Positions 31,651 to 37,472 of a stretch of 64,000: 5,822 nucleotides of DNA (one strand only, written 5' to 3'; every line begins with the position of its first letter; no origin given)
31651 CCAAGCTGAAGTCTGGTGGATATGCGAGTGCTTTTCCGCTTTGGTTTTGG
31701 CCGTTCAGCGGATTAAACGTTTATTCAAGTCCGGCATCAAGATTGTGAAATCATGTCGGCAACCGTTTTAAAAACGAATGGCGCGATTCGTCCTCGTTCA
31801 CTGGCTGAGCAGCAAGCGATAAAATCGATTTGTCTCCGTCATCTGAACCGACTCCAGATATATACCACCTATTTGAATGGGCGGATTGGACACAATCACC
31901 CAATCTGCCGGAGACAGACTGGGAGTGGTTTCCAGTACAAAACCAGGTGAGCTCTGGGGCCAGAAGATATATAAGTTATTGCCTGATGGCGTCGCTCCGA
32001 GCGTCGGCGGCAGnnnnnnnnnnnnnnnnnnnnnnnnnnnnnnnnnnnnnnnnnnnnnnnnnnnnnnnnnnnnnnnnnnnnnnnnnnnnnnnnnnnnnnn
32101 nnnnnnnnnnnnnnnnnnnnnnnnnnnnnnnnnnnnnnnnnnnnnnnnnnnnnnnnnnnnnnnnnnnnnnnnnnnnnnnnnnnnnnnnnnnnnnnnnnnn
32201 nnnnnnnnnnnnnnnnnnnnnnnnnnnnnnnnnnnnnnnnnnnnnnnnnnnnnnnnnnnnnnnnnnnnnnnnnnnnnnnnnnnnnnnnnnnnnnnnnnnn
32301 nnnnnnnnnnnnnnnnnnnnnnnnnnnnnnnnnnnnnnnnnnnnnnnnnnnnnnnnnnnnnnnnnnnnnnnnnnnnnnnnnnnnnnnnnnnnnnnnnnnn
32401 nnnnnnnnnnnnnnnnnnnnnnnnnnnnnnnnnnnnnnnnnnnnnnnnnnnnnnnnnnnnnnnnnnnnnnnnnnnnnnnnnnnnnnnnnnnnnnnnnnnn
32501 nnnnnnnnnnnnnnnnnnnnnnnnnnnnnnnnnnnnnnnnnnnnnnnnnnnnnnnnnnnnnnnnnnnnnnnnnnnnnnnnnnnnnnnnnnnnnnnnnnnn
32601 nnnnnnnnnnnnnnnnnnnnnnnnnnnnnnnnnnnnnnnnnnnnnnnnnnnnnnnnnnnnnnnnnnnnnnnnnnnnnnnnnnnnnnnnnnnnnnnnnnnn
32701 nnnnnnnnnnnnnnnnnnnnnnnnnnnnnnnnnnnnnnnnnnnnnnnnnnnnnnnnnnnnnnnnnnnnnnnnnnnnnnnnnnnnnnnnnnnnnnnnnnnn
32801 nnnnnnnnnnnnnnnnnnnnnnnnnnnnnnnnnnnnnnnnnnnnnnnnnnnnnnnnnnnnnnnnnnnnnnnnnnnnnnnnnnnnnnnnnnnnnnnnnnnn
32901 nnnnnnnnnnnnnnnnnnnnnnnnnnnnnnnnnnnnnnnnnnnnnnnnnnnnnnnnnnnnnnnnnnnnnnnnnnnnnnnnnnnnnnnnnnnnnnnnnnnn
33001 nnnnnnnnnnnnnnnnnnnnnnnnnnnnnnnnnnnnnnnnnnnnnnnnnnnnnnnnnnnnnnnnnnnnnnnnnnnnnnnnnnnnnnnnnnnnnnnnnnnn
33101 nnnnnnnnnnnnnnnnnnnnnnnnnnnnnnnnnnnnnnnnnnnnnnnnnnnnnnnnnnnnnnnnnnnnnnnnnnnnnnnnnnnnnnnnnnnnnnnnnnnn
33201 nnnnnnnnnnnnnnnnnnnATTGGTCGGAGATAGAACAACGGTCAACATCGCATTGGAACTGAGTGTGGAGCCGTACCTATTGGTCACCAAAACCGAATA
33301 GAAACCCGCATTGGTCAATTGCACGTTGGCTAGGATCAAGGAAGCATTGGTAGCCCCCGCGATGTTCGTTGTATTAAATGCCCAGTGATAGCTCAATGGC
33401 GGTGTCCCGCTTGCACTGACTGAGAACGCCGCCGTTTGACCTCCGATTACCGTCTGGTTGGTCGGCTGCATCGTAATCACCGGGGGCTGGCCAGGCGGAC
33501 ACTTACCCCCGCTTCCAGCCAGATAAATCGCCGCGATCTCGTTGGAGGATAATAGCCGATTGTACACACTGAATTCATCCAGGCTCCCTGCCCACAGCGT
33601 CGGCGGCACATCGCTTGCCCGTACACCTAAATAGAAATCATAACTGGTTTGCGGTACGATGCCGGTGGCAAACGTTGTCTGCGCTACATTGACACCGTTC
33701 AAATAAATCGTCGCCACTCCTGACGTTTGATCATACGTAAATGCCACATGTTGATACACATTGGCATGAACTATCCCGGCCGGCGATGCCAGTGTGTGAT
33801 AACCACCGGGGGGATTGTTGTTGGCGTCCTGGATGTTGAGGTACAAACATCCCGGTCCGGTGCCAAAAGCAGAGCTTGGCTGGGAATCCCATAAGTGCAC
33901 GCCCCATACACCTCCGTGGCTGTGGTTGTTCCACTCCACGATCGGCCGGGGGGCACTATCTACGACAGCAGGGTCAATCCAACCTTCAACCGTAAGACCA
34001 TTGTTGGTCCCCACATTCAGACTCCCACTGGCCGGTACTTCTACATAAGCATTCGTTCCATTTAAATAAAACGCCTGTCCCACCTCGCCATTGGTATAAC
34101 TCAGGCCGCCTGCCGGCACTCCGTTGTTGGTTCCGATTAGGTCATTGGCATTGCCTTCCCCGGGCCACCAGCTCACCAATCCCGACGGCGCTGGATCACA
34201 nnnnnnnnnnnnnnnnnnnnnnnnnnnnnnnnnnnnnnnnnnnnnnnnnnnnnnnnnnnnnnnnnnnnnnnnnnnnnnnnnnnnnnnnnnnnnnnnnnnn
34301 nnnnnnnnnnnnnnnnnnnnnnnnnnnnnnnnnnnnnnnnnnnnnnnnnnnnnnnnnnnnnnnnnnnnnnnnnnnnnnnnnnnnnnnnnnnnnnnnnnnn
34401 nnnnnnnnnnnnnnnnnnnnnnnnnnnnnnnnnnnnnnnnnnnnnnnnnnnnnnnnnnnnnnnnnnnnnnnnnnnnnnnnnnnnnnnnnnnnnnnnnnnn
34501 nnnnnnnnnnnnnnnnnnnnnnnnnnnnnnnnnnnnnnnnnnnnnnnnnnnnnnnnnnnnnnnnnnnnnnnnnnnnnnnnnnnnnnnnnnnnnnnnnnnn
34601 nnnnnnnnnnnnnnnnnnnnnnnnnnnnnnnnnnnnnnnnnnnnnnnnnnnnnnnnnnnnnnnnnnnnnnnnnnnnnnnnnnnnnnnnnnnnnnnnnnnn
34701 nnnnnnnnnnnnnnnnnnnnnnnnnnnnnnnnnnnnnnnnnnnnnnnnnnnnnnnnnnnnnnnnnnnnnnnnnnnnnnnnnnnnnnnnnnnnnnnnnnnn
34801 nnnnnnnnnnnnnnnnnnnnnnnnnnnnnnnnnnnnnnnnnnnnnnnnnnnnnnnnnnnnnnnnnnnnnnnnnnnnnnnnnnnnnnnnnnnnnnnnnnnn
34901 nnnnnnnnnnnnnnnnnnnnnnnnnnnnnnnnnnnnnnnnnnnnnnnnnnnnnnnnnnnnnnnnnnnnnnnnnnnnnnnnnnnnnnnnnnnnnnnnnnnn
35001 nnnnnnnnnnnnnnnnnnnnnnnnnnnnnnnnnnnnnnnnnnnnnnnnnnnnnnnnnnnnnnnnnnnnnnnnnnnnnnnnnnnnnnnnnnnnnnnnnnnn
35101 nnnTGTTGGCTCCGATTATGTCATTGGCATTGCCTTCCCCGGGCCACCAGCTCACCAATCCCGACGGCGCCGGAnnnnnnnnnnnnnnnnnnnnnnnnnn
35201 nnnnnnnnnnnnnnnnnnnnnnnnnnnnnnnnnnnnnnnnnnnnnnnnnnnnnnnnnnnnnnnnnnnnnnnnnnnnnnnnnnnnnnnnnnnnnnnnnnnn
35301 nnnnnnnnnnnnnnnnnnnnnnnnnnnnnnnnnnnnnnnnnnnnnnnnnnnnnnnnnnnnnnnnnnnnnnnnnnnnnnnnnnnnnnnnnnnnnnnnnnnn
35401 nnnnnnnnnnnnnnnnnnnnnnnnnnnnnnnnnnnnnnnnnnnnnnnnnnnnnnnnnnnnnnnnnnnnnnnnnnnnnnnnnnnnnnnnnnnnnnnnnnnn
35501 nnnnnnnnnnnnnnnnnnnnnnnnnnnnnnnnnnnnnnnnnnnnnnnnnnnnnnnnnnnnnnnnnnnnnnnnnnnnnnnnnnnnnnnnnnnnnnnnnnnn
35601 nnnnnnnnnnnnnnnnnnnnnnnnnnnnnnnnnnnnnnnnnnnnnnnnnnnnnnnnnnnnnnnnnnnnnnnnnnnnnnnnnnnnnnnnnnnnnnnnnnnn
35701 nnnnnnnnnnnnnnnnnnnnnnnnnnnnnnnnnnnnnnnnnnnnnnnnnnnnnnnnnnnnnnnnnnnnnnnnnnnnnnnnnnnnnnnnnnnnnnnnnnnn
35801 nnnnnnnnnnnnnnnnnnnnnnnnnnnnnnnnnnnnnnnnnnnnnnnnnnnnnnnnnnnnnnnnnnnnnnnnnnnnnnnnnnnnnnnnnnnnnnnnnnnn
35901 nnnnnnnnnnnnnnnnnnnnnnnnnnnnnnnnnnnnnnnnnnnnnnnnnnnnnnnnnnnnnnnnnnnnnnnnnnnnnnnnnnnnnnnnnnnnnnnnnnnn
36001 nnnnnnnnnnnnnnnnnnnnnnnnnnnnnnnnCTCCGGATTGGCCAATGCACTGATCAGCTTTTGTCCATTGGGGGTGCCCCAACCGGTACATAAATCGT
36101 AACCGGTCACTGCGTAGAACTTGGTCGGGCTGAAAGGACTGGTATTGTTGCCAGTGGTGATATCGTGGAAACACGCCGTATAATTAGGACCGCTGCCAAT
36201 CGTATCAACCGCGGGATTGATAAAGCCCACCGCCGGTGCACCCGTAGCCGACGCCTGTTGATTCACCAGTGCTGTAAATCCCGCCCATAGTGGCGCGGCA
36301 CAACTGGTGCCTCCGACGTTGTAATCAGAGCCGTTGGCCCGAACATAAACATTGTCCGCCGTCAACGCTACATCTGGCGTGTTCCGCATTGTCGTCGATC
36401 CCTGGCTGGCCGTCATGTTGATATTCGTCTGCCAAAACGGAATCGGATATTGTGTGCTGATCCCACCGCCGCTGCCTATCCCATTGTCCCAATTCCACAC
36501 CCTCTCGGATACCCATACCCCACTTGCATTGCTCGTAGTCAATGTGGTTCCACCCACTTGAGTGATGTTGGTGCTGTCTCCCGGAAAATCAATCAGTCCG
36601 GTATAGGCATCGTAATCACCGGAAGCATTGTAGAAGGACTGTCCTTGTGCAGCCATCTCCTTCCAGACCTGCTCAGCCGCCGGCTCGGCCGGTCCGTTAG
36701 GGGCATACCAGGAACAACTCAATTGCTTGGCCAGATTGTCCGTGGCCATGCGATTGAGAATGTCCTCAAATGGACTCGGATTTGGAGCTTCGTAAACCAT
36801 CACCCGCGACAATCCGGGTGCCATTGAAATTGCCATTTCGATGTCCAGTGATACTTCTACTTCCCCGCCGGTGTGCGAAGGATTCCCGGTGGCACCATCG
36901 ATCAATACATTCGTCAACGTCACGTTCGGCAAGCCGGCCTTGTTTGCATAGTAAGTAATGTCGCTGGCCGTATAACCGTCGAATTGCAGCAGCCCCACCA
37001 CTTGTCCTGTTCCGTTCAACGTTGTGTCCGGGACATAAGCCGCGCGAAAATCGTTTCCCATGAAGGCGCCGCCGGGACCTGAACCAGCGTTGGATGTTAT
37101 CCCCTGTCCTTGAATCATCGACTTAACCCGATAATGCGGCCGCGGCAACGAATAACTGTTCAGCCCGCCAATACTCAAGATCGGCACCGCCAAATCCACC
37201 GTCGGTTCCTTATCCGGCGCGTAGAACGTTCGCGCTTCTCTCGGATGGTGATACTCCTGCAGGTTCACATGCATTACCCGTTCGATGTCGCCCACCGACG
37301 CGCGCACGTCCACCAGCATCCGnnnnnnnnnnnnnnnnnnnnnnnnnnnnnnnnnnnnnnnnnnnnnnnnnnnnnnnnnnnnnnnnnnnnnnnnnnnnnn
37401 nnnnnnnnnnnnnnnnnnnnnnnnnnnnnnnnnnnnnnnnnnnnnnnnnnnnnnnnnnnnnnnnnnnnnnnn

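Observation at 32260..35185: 981-bp coding tandem repeats with mosaic conservation: near-identical LamG halves, diverged Ig halves, and one hypervariable LamG loop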

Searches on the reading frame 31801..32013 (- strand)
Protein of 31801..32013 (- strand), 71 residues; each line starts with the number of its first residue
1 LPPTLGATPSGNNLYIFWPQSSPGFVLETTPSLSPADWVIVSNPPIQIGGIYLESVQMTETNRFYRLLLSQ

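Call 55: search_protein_families(library=pfam, proteins=[window:31801-32013:-], max_evalue=5)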
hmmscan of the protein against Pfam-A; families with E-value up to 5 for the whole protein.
seq(71 aa): 0 families
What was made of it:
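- On Periscope Proteins: The tail is conserved but has no family match (call 55).
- Tried and rejected: Pfam on the C-terminal tail gave nothing (call 55).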

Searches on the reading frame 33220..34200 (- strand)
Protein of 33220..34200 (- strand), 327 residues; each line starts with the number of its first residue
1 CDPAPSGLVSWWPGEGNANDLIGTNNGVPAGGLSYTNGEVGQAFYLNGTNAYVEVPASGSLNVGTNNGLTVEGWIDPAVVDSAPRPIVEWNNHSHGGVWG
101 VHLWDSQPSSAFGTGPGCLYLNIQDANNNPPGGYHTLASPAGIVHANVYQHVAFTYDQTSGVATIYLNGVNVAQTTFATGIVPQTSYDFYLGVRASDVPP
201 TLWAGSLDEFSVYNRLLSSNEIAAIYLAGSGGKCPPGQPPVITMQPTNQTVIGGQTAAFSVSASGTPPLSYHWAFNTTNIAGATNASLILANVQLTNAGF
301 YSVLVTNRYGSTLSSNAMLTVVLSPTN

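Call 47: predict_structure(alignment_id=A1)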
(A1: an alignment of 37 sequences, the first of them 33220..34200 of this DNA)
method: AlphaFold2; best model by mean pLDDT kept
length: 327 residues; sequences in the alignment: 37
mean_pLDDT: 93.3   pTM: 0.74
mean pLDDT of the five models: 93.3, 93.2, 92.4, 92.0, 91.6
residues with pLDDT >= 90: 263; 70-90: 54; 50-70: 10; < 50: 0
segments of 3 or more residues with pLDDT < 50: none
pLDDT, mean of each block of 10 residues (from residue 1): 81 94 94 95 96 97 93 98 96 84 92 94 89 92 98 97 98 96 96 95 97 94 87 73 98 98 88 98 97 98 93 98 86
secondary structure, 60 per line:
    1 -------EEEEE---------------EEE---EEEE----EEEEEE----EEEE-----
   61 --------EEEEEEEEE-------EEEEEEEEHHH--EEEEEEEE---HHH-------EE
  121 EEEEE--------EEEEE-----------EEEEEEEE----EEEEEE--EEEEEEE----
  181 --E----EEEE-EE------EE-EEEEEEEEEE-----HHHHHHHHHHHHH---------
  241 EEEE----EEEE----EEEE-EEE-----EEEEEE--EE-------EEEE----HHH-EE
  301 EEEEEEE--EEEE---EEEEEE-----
elements in order: E8-12 E28-30 E34-37 E42-47 E52-55 E69-77 E85-92 E98-105 E119-125 E134-138 E150-157 E162-167 E170-176 E188-191 E204-213 H219-231 E241-244 E249-252 E257-260 E262-264 E270-275 E287-290 E299-307 E310-313 E317-322
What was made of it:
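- On Periscope Proteins: The units fold with confidence (pLDDT 93, call 47).
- On LamG / Laminin_G_3 (ConA-like lectin/glucanase superfamily): Only secondary structure is returned for the model (call 47).
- It lies between strands 98-105 and 119-125 of a model with pLDDT 93 (call 47).
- Tried and rejected: I could not place the loop on a ligand-binding face, because the structure tool returns no coordinates (call 47).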

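Call 49: fold_search(model_id=the predicted structure, library=pdb)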
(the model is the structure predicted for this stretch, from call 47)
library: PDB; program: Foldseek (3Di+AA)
matches with E <= 10: 2000; with E <= 0.001: 496
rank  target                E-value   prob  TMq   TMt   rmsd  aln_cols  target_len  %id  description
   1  3v0a_B                1.5e-11  1.00  0.49  0.15  14.8       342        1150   14  2.7 angstrom crystal structure of BoNT/Ai in complex with NTNHA (released 2012-03-14)
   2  5hon_A                2.0e-11  1.00  0.52  0.79   3.0       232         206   18  Structure of Domain 4 of AbnA, a GH43 extracellular arabinanase from Geobacillus stearothermophilus, in complex with a (released 2017-02-01)
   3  9arj_B                3.6e-11  1.00  0.51  0.16  15.1       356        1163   14  CryoEM structure of BoNT-NTNH-OrfX2 complex from Clostridium botulinum E1, major class (released 2025-01-22)
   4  9ea9_B                4.4e-11  1.00  0.48  0.15  14.5       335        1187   14  Crystal structure of BoNT/A-NTNH-HA70 -VHH_F12-VHH_H7-Fab_NTNH complex (released 2025-09-17)
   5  9arl_B                7.1e-11  1.00  0.51  0.16  15.8       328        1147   13  CryoEM structure of BoNT-NTNH-OrfX2 complex from Clostridium botulinum strain A1-ST7B, major class (released 2025-01-22)
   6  5ho2                  1.3e-10  1.00  0.52  0.22   3.1       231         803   18  Crystal structure of AbnA (open conformation), a GH43 extracellular arabinanase from Geobacillus stearothermophilus (released 2017-02-01)
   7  5hp6                  5.6e-10  1.00  0.52  0.22   2.9       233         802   19  Structure of AbnA, a GH43 extracellular arabinanase from Geobacillus stearothermophilus (a new conformational state) (released 2017-02-01)
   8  9qc7_B                5.9e-10  1.00  0.51  0.16  17.4       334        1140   13  BoNT-NTNH complex from Clostridium botulinum Serotype B1 (released 2025-09-10)
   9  9qc8_B                6.9e-10  1.00  0.51  0.15  15.0       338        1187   13  BoNT-NTNH-HA70 complex from Clostridium botulinum Serotype B1 (released 2025-09-10)
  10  8qft                  7.7e-10  1.00  0.49  0.15  14.3       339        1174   11  X-ray structure of non-toxic non-hemagglutinin (NTNH) protein from botulinum neurotoxin serotype X (released 2024-08-14)
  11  4kbb_B                8.1e-10  1.00  0.48  0.39  17.6       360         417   13  Structure of Botulinum neurotoxin B binding domain in complex with both synaptotagmin II and GD1a (released 2013-07-03)
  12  6g5g_B                1.3e-09  1.00  0.48  0.20  15.0       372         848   11  Crystal structure of an engineered Botulinum Neurotoxin type B mutant E1191M/S1199Y in complex with human synaptotagmi (released 2019-01-16)
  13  9qco_A                1.6e-09  1.00  0.47  0.16   4.2       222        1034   15  NTNH-HA70 complex from Clostridium botulinum Serotype B1 (released 2025-09-10)
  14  5ho0                  1.7e-09  1.00  0.51  0.22   3.3       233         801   19  Crystal structure of AbnA (closed conformation), a GH43 extracellular arabinanase from Geobacillus stearothermophilus (released 2017-02-01)
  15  5vid_B                1.7e-09  1.00  0.45  0.36  17.9       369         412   12  Receptor binding domain of BoNT/B in complex with mini-protein binder Bot.0671.2 (released 2017-09-20)
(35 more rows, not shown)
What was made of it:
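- On LamG / Laminin_G_3 (ConA-like lectin/glucanase superfamily): Foldseek matches to ConA-like domains have probability 1.00 (call 49).
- Foldseek matches have TM 0.5-0.8 and 11-19% identity (call 49).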

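Call 50: find_related_loci(query=window:33220-34200:-, collection=metagenome_contigs, flank=6000)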
Query window:33220-34200:- (327 aa) in metagenome_contigs; peptide patterns used: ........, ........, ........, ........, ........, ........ (x = any residue, [..] = any of these).
395 stretches matched a pattern; 351 encode a relative of the query (tblastn E <= 1e-3); the best 80 are kept; 78 distinct loci.
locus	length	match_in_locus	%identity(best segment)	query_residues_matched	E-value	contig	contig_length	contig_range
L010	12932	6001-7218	56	1-327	4e-109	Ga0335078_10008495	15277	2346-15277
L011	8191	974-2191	56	1-327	8e-109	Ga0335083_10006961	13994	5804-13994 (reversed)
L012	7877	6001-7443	57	1-322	4e-107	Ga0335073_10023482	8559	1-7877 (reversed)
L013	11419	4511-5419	55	1-321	1e-94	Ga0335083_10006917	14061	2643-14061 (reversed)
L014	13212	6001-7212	53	1-321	4e-93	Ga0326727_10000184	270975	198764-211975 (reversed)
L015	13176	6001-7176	52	1-325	3e-92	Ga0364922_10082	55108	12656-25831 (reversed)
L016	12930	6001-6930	53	1-323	5e-90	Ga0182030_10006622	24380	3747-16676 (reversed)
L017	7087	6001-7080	52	1-323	2e-90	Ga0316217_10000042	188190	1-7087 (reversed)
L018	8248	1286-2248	52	1-325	1e-89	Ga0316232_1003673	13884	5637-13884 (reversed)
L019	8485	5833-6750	51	1-322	2e-89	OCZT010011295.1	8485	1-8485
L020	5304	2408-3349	50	1-322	6e-88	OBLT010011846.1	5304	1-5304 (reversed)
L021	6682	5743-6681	50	1-321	2e-87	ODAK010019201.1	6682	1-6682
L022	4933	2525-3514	50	1-322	9e-87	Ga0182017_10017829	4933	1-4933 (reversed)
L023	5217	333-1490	49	1-325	1e-86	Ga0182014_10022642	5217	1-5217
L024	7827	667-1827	50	1-321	1e-85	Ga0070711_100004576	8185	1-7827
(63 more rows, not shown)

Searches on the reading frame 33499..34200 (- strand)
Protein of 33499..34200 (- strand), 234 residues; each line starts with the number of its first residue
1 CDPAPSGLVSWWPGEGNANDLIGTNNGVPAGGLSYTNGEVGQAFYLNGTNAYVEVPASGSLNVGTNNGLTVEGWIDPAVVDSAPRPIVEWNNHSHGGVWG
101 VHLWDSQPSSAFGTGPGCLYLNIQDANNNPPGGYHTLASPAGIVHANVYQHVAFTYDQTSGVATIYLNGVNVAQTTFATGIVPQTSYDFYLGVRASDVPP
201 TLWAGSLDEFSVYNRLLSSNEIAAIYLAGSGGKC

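Call 34: search_solved_structures(query=window:33499-34200:-, max_evalue=1, show_alignments=2)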
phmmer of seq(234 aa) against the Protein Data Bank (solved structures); distinct sequences matched with E-value up to 1: 12.
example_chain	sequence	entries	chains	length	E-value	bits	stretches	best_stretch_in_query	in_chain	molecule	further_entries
4dqa_A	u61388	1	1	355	0.0014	21.2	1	145-193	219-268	uncharacterized protein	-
3imh_A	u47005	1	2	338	0.03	16.8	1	86-137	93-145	Galactose-1-epimerase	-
1mz5_A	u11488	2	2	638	0.072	15.6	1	136-228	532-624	sialidase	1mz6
1wcs_A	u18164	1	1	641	0.1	15.1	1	136-228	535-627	SIALIDASE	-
1n1s_A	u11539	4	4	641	0.1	15.1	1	136-228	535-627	Sialidase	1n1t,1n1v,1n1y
2a75_A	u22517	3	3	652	0.1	15.1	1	136-228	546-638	sialidase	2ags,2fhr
4xma_A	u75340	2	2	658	0.22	14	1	149-228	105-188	Sialidase B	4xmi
4xe9_A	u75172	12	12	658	0.22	13.9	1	149-228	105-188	Sialidase B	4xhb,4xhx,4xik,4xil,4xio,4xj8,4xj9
4xog_A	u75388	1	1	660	0.23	13.9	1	149-228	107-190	Sialidase B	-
4xyx_A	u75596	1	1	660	0.23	13.9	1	149-228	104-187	Sialidase B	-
2jkb_A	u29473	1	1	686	0.24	13.8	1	149-228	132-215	SIALIDASE B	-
2vw0_A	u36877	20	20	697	0.24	13.8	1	149-228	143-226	SIALIDASE B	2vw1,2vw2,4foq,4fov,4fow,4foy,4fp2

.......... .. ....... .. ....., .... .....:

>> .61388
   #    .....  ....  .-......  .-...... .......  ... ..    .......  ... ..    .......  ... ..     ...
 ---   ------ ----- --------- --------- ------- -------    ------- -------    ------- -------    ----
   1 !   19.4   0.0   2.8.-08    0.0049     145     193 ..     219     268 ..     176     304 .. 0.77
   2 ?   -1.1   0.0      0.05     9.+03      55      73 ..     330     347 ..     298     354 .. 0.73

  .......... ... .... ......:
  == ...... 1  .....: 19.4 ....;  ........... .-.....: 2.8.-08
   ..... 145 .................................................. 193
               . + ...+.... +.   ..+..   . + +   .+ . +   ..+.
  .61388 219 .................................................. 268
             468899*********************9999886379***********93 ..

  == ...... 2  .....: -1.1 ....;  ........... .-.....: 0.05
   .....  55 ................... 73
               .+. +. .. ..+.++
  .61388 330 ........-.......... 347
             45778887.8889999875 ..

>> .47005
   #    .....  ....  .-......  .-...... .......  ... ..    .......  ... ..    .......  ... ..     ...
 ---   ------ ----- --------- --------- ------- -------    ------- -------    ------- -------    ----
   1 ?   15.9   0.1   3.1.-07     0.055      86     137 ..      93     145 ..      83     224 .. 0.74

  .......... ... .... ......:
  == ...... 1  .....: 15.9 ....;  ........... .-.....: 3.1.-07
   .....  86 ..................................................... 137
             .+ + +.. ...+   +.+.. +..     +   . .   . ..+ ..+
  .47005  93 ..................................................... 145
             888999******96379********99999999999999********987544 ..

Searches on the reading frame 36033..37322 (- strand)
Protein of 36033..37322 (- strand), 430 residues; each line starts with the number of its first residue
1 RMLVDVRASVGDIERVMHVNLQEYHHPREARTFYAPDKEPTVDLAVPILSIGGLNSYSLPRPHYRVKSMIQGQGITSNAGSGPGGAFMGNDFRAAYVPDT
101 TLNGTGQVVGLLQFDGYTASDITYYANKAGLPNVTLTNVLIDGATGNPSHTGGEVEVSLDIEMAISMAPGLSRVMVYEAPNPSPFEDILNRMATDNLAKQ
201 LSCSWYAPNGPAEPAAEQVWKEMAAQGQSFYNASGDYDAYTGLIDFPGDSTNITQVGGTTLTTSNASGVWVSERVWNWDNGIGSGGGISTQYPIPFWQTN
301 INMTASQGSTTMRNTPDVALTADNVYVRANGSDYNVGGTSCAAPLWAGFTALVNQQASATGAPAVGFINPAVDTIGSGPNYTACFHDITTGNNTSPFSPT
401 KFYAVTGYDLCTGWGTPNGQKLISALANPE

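Call 55: search_protein_families(library=pfam, proteins=[window:36033-37322:-], max_evalue=5)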
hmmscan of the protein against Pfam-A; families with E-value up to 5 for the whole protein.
seq(430 aa): 2 families
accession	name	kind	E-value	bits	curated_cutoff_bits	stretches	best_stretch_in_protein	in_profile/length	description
PF00082.27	Peptidase_S8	-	0.00068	19.5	21.8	1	202-356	115-256/288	Subtilase family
PF09286.16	Pro-kuma_activ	-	0.015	15.9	23.5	1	2-43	86-127/143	Pro-kumamolisin, activation domain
